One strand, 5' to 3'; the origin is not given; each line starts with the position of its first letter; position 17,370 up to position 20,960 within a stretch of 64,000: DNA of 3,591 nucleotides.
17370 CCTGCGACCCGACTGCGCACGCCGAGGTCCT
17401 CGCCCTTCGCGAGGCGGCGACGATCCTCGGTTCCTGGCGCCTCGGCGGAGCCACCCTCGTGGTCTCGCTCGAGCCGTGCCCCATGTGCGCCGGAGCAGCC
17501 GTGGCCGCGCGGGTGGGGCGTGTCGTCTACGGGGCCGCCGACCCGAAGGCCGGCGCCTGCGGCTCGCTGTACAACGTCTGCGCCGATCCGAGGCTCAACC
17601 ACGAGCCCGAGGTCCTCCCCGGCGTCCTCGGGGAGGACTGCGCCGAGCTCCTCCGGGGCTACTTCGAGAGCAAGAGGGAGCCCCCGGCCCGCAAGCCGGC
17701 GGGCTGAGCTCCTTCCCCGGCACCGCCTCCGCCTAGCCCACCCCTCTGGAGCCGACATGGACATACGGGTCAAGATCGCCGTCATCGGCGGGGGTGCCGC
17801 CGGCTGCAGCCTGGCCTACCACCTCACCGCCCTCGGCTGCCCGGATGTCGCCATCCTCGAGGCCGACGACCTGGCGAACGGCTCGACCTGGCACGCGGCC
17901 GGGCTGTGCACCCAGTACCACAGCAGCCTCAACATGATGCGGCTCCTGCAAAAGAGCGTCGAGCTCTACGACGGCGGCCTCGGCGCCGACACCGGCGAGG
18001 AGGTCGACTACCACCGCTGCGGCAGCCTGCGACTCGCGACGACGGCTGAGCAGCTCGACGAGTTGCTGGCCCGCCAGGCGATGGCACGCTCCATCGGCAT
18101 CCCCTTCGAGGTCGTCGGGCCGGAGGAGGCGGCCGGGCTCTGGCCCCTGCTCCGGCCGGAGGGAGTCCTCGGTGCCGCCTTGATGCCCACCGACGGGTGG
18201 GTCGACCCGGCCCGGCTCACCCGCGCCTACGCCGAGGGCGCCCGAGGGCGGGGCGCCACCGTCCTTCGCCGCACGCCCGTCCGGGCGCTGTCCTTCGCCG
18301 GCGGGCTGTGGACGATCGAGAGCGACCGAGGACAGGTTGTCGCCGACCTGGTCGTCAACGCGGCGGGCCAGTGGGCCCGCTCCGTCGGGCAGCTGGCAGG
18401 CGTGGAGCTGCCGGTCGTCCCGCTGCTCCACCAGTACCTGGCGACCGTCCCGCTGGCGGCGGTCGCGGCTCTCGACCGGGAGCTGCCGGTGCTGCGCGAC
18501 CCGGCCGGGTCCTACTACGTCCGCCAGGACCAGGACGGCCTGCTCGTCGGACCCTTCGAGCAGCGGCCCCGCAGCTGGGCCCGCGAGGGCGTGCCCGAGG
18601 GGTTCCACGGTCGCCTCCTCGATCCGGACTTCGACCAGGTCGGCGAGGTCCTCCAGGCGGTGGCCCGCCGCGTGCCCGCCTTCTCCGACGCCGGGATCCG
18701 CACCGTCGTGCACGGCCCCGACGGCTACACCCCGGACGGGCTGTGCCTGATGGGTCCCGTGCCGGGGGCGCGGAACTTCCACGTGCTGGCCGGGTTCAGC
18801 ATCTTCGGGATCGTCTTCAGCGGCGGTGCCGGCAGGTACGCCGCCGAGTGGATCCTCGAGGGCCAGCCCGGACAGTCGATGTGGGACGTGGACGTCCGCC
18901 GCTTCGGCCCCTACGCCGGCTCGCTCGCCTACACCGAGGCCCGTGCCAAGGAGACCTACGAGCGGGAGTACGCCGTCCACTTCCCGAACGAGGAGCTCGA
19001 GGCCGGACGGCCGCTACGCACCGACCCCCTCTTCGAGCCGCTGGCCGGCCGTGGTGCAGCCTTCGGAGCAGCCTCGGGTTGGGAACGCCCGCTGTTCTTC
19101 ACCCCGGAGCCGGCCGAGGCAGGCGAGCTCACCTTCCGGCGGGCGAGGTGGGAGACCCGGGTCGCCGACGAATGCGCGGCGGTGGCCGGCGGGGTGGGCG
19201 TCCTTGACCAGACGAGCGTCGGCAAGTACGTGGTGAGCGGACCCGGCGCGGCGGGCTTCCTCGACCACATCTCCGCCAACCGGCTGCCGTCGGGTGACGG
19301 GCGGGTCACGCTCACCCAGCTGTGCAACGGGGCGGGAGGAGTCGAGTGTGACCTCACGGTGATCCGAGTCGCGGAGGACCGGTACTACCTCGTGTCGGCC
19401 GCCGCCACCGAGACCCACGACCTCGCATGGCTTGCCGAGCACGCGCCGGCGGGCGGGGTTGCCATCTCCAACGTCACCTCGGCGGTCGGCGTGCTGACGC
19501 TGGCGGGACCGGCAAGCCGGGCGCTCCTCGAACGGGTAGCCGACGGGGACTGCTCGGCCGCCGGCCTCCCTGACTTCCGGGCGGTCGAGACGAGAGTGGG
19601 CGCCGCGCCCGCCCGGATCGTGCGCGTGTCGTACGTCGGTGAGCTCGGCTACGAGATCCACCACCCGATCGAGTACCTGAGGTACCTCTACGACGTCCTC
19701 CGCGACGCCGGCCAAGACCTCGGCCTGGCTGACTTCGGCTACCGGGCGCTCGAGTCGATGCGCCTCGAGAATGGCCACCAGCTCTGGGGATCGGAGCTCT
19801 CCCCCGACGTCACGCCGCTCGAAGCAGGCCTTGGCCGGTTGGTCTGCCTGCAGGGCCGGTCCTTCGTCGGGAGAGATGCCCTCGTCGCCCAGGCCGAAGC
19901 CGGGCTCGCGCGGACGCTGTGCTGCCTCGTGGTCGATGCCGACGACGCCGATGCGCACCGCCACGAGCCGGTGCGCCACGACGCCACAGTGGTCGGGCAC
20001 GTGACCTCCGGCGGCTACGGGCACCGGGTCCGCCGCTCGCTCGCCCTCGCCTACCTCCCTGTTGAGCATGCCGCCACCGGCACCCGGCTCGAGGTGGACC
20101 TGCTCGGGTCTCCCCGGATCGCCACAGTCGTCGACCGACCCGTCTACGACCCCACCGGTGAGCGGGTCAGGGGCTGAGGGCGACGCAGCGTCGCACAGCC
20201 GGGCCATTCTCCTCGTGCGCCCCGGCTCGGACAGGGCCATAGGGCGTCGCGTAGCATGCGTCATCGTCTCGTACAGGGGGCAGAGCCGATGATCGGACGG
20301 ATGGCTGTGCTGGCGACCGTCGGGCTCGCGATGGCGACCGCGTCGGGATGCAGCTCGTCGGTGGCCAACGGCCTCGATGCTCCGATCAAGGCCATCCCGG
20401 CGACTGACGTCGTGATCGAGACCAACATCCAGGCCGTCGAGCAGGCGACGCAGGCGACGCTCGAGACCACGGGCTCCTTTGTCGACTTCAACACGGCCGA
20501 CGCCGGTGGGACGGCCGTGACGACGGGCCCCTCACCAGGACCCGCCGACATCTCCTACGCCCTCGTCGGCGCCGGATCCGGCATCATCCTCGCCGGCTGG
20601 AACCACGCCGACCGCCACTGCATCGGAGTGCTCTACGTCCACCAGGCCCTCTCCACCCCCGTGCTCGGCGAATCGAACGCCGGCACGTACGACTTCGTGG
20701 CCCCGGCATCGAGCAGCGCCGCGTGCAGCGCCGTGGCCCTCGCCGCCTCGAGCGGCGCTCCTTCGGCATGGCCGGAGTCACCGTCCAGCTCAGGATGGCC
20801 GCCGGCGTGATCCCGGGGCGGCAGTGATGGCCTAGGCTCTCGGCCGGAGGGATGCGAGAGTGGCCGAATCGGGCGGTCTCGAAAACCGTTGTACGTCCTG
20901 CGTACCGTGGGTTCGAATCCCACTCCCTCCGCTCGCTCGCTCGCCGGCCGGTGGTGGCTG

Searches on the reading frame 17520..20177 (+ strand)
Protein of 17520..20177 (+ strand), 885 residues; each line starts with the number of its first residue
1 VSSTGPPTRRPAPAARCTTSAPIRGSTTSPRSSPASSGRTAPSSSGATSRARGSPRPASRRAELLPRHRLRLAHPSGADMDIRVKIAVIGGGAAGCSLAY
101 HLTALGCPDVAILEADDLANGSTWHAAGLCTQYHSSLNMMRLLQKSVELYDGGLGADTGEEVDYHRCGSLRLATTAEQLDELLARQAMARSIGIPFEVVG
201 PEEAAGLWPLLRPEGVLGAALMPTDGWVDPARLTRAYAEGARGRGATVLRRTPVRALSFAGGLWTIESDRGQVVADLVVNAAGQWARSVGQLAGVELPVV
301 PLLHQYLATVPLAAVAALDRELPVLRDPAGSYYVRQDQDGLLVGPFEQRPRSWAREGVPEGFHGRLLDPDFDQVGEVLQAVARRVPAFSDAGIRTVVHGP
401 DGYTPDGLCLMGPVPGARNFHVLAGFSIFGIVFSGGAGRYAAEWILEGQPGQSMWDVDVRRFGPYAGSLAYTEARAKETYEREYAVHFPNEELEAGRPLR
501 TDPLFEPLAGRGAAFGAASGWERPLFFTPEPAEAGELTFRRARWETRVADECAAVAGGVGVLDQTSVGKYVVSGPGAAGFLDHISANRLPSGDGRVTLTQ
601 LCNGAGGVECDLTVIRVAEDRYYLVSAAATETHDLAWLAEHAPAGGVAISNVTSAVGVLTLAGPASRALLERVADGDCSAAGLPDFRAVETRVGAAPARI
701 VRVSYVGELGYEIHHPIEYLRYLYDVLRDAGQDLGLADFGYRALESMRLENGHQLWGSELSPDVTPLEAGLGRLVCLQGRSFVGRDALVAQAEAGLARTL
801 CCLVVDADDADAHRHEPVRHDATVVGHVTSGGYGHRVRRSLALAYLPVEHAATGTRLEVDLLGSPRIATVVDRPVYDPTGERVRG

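Call 7: search_protein_families(library=pfam, proteins=[window:17520-20177:+], max_evalue=0.01)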
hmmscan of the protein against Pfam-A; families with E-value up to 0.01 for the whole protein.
window:17520-20177:+ (885 aa): 10 families
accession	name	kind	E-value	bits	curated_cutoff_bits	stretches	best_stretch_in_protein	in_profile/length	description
PF01266.30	DAO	-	3.7e-71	240.9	27.9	1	85-444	1-353/353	FAD dependent oxidoreductase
PF01571.26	GCV_T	-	1.5e-69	234.5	25.6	1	510-773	7-254/255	Aminomethyltransferase folate-binding domain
PF08669.17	GCV_T_C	-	9.3e-23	80.4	25.9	1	798-877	1-80/80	Glycine cleavage T-protein C-terminal barrel domain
PF16350.10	FAO_M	-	2.9e-18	66.2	27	1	447-501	1-55/56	FAD dependent oxidoreductase central domain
PF00890.30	FAD_binding_2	-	9.8e-05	22.1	20.4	1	86-286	2-205/414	FAD binding domain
PF13450.12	NAD_binding_8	-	0.00042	21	21.9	1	88-117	1-29/68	NAD(P)-binding Rossmann-like domain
PF07992.20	Pyr_redox_2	-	0.00068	19.6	26.1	1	84-117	143-175/291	Pyridine nucleotide-disulphide oxidoreductase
PF13738.12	Pyr_redox_3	-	0.0012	18.6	30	0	88-120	2-34/305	Pyridine nucleotide-disulphide oxidoreductase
PF00070.33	Pyr_redox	-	0.0055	17.6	22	0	85-147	1-63/82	Pyridine nucleotide-disulphide oxidoreductase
PF05834.18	Lycopene_cycl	-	0.0058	16.2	23.4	1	86-125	2-45/380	Lycopene cyclase protein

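Call 15: find_related_loci(query=window:17760-20174:+, collection=genome_contigs, flank=10000)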
Query window:17760-20174:+ (805 aa) in genome_contigs; peptide patterns used: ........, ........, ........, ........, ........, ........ (x = any residue, [..] = any of these).
498 stretches matched a pattern; 31 encode a relative of the query (tblastn E <= 1e-3); 31 distinct loci.
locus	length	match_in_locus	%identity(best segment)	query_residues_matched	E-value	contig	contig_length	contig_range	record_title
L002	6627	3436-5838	89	1-801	0e+0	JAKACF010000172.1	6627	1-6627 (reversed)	MAG: Actinomycetes bacterium isolate WH2.bin86 NODE_22021_length_6627_cov_1.491538, whole genome shotgun sequence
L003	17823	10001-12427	69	1-805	0e+0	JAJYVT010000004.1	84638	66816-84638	MAG: Actinomycetes bacterium isolate FK2.bin44 NODE_276_length_84638_cov_6.829288, whole genome shotgun sequence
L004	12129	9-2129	73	98-804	0e+0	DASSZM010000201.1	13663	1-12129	MAG TPA_asm: Acidimicrobiales bacterium isolate SMAG_U709 k141_1340103, whole genome shotgun sequence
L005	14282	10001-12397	54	5-803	0e+0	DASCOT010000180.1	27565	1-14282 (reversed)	MAG TPA_asm: Acidobacteriota bacterium isolate Fu_MAG_28 c_000001626439, whole genome shotgun sequence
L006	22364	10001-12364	54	16-803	0e+0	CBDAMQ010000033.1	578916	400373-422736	MAG: Acidobacteriota bacterium isolate f7627cb0-bec0-4e28-8c7c-c7b41e5e221a genome assembly, contig: contig_33, whole ge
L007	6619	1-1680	57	243-798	0e+0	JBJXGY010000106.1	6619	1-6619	MAG: Gaiella sp. isolate F1F2.bin.157 k127_9436906, whole genome shotgun sequence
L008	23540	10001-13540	44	18-804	0e+0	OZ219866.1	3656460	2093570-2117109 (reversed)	MAG: Alphaproteobacteria bacterium isolate 558767b7-c9c4-4971-8057-2abcdc083aa7 genome assembly, chromosome: 2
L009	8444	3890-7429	43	18-804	0e+0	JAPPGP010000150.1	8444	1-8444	MAG: Defluviicoccus sp. isolate RHO1_bin_59 NODE_10334_length_8444_cov_34.199785, whole genome shotgun sequence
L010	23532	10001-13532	43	18-804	0e+0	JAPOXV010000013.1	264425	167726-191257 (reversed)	MAG: Gammaproteobacteria bacterium isolate COS4_bin_15 NODE_30_length_264425_cov_41.8889, whole genome shotgun sequence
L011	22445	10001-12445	41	20-805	0e+0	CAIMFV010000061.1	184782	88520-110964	MAG: uncultured Caulobacterales bacterium isolate B4_bin-195 genome assembly, contig: bin-195:61/61, whole genome shotgu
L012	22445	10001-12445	41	17-804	6e-179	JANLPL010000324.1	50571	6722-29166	MAG: Bradyrhizobium sp. isolate OTE_38_metabat_380 OTE_38_k141_2780310, whole genome shotgun sequence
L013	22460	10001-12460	41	17-805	7e-174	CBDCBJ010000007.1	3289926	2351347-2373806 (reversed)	MAG: Lichenihabitans sp. isolate 6266ff89-871b-48ff-b02f-50d3bbd9bac2 genome assembly, contig: contig_6, whole genome sh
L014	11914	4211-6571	41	16-804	1e-165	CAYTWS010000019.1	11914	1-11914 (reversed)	MAG TPA_asm: uncultured Ectothiorhodospiraceae bacterium isolate binchicken_co207_260 genome assembly, contig: NODE_5843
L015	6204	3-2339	40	53-804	9e-167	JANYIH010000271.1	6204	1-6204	MAG: Hyphomicrobiales bacterium isolate GL140_2_metabinner_27 GL140_2_k141_341097, whole genome shotgun sequence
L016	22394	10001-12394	38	8-805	2e-157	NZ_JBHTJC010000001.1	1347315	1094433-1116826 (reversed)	Roseovarius aquimarinus strain CCUG 64792 GCM70027509_13, whole genome shotgun sequence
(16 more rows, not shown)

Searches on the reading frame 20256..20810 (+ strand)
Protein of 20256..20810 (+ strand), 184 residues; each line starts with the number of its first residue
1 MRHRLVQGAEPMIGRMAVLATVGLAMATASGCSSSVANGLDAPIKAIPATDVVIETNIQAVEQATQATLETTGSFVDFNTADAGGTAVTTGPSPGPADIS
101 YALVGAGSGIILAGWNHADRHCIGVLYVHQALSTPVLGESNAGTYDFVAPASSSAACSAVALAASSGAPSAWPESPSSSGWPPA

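Call 7: search_protein_families(library=pfam, proteins=[window:20256-20810:+], max_evalue=0.01)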
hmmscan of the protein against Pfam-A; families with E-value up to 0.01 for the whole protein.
window:20256-20810:+ (184 aa): 0 families

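Call 8: search_protein_families(library=ncbifam, proteins=[window:20256-20810:+], max_evalue=0.01)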
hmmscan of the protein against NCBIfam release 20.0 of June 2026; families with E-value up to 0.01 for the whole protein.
window:20256-20810:+ (184 aa): 0 families

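Call 34: find_encoding_contigs(protein=window:20289-20810:+, flank=6000, max_places=10)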
Protein window:20289-20810:+ (173 aa): 18 contigs read that carry it; 10 places shown.
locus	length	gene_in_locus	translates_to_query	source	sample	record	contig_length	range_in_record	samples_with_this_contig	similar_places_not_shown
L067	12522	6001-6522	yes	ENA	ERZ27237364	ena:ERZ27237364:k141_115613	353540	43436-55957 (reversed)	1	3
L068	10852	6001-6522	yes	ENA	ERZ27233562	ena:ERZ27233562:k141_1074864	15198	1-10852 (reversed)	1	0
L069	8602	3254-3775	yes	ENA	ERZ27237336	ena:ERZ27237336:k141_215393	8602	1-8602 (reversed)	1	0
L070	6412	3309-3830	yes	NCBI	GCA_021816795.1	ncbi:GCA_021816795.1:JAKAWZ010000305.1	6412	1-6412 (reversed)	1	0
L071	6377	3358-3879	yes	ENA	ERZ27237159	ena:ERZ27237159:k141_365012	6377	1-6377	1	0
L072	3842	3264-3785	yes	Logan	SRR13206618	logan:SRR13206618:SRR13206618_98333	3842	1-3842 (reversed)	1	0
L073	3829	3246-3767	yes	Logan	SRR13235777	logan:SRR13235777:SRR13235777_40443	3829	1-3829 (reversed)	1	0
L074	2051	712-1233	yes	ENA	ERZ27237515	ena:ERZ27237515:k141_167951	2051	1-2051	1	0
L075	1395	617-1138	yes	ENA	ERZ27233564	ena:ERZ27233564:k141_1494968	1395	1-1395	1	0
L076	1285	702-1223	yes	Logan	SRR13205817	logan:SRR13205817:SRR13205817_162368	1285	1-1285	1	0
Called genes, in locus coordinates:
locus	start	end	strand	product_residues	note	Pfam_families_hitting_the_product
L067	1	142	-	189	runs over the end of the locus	PF00574:CLP_protease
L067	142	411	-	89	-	PF13560:HTH_31, PF01381:HTH_3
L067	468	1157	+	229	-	PF00574:CLP_protease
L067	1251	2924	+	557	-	PF02463:SMC_N (faint), PF13476:AAA_23 (faint), PF00005:ABC_tran, PF13555:AAA_29 (faint), PF13304:AAA_21 (faint), PF13401:AAA_22 (faint), PF00005:ABC_tran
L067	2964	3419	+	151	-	PF00383:dCMP_cyt_deam_1, PF14437:MafB19-deam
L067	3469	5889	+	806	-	PF01266:DAO, PF16350:FAO_M, PF01571:GCV_T, PF08669:GCV_T_C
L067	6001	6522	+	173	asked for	-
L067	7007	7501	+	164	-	-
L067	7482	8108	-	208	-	-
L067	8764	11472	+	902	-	PF02518:HATPase_c, PF13581:HATPase_c_2, PF13185:GAF_2 (weak), PF13492:GAF_3 (faint), PF01590:GAF, PF13185:GAF_2, PF07228:SpoIIE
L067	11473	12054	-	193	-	PF00583:Acetyltransf_1, PF13508:Acetyltransf_7 (weak)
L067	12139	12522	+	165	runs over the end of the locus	PF08768:THAP4_heme-bd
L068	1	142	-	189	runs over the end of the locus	PF00574:CLP_protease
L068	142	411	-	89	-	PF13560:HTH_31, PF01381:HTH_3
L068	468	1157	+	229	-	PF00574:CLP_protease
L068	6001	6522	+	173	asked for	-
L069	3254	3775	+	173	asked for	-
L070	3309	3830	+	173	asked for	-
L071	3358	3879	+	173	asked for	-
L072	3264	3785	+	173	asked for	-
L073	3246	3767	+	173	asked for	-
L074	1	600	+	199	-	?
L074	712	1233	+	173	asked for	-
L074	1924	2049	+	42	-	?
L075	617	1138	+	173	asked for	-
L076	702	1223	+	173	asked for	-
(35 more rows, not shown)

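Call 58: find_homologous_proteins(query=window:20289-20807:+, max_evalue=0.00001)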
Query window:20289-20807:+ (173 aa): 5 proteins with E <= 0.00001 among 844 candidates.
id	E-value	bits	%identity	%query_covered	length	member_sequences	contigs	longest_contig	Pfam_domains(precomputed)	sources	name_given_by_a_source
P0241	1.8e-102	358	100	100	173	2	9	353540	-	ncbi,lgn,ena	-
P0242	9.7e-89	314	87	100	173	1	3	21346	-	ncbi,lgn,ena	-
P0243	4.1e-51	191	58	98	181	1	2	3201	-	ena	-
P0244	8.4e-50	187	59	92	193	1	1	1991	-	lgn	-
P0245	5.3e-9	54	31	98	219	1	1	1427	-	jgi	jgi:hypothetical protein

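Call 59: find_encoding_contigs(protein=P0242, flank=8000, max_places=6)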
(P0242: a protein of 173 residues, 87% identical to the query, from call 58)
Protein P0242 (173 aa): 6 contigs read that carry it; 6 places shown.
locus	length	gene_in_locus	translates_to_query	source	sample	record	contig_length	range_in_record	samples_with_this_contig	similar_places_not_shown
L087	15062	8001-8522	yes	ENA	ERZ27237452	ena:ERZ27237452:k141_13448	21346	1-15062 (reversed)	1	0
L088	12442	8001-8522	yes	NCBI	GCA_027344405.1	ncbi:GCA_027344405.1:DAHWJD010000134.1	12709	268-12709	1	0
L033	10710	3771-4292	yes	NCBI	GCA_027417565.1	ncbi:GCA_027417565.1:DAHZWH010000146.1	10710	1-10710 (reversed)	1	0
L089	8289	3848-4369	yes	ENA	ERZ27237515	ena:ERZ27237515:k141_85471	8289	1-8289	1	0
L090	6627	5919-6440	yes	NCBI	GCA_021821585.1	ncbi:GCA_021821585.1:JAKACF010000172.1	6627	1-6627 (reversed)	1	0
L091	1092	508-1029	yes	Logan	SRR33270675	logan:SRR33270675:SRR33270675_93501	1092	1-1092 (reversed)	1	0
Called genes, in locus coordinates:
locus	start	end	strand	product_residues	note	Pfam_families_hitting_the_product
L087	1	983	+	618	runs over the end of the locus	PF08281:Sigma70_r4_2 (weak)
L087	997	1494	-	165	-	PF13468:Glyoxalase_3 (faint), PF13669:Glyoxalase_4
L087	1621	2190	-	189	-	PF00574:CLP_protease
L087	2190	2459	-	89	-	PF13560:HTH_31, PF01381:HTH_3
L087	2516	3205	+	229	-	PF00574:CLP_protease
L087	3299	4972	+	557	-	PF00005:ABC_tran, PF02463:SMC_N (faint), PF03193:RsgA_GTPase (faint), PF13476:AAA_23 (faint), PF13555:AAA_29 (faint), PF13604:AAA_30 (faint), PF13304:AAA_21 (faint), PF00005:ABC_tran, +1 more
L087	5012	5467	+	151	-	PF00383:dCMP_cyt_deam_1, PF14437:MafB19-deam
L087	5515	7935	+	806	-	PF00890:FAD_binding_2 (weak), PF01266:DAO, PF16350:FAO_M, PF01571:GCV_T, PF08669:GCV_T_C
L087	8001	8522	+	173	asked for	-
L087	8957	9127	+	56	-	-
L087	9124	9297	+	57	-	-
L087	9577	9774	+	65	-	PF07927:HicA_toxin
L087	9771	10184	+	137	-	-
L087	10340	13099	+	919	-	PF13581:HATPase_c_2, PF02518:HATPase_c (faint), PF13185:GAF_2 (weak), PF13492:GAF_3 (faint), PF01590:GAF, PF13185:GAF_2, PF07228:SpoIIE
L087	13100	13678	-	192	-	PF00583:Acetyltransf_1, PF13508:Acetyltransf_7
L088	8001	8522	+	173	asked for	-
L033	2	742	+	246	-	?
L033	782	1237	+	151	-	PF00383:dCMP_cyt_deam_1, PF14437:MafB19-deam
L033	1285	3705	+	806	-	PF00890:FAD_binding_2 (weak), PF01266:DAO, PF16350:FAO_M, PF01571:GCV_T, PF08669:GCV_T_C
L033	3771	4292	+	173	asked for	-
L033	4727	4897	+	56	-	-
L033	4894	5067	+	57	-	-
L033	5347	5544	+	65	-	PF07927:HicA_toxin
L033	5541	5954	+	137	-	-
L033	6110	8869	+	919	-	PF13581:HATPase_c_2, PF02518:HATPase_c (faint), PF13185:GAF_2 (weak), PF13492:GAF_3 (faint), PF01590:GAF, PF13185:GAF_2, PF07228:SpoIIE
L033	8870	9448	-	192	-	PF00583:Acetyltransf_1, PF13508:Acetyltransf_7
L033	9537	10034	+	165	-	PF08768:THAP4_heme-bd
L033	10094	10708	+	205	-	?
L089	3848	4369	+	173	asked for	-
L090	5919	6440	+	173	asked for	-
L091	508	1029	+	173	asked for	-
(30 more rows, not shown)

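Call 60: find_encoding_contigs(protein=P0243, flank=5000, max_places=4)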
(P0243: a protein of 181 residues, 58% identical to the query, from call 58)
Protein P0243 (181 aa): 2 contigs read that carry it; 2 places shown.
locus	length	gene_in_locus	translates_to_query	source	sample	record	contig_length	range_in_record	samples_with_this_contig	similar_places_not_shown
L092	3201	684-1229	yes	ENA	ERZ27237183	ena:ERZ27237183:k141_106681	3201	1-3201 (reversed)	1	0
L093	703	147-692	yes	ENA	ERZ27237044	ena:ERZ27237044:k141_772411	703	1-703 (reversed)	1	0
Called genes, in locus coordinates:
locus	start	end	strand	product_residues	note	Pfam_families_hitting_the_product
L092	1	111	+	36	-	?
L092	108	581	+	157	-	PF00383:dCMP_cyt_deam_1, PF14437:MafB19-deam, PF14439:Bd3614-deam (weak)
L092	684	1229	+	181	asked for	-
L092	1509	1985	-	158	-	PF01850:PIN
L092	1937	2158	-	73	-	PF22513:FitA-like_RHH (weak)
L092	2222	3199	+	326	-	?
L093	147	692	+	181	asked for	-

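Call 61: find_encoding_contigs(protein=P0244, flank=5000, max_places=4)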
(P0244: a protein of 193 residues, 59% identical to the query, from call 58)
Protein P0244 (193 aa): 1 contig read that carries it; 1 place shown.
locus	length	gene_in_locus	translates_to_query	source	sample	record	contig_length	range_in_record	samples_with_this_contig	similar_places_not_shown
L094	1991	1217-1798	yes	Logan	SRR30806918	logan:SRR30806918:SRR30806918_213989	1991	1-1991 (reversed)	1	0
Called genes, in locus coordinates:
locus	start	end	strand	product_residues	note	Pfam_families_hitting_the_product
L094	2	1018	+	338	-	?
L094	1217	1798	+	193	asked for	-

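Call 102: search_protein_families(library=pfam, proteins=[L092:1509-1985:-, L092:1937-2158:-], max_evalue=5)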
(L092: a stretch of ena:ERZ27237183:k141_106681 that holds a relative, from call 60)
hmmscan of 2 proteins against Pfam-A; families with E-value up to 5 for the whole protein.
L092:1509-1985:- (158 aa): 2 families
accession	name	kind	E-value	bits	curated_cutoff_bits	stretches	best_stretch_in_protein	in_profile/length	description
PF01850.27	PIN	-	2.8e-09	38.1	23.6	1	26-143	2-118/120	PIN domain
PF13305.11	TetR_C_33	-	0.19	12.8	26.8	1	95-153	39-99/103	Tetracyclin repressor-like, C-terminal domain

L092:1937-2158:- (73 aa): 3 families
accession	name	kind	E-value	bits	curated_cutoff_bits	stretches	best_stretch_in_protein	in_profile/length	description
PF22513.2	FitA-like_RHH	-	2.2e-06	28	27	1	4-38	3-37/39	Antitoxin FitA-like, ribbon-helix-helix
PF01402.27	RHH_1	-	3.8e-05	23.9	20.5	1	9-38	6-35/39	Ribbon-helix-helix protein, copG family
PF21983.2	NikA-like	-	0.001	19.6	27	1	15-48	17-50/72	Mobilization protein NikA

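Call 104: search_protein_families(library=pfam, proteins=[L074:1924-2049:+], max_evalue=0.1)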
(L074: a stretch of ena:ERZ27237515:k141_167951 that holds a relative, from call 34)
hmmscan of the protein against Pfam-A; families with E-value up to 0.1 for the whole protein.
L074:1924-2049:+ (42 aa): 0 families
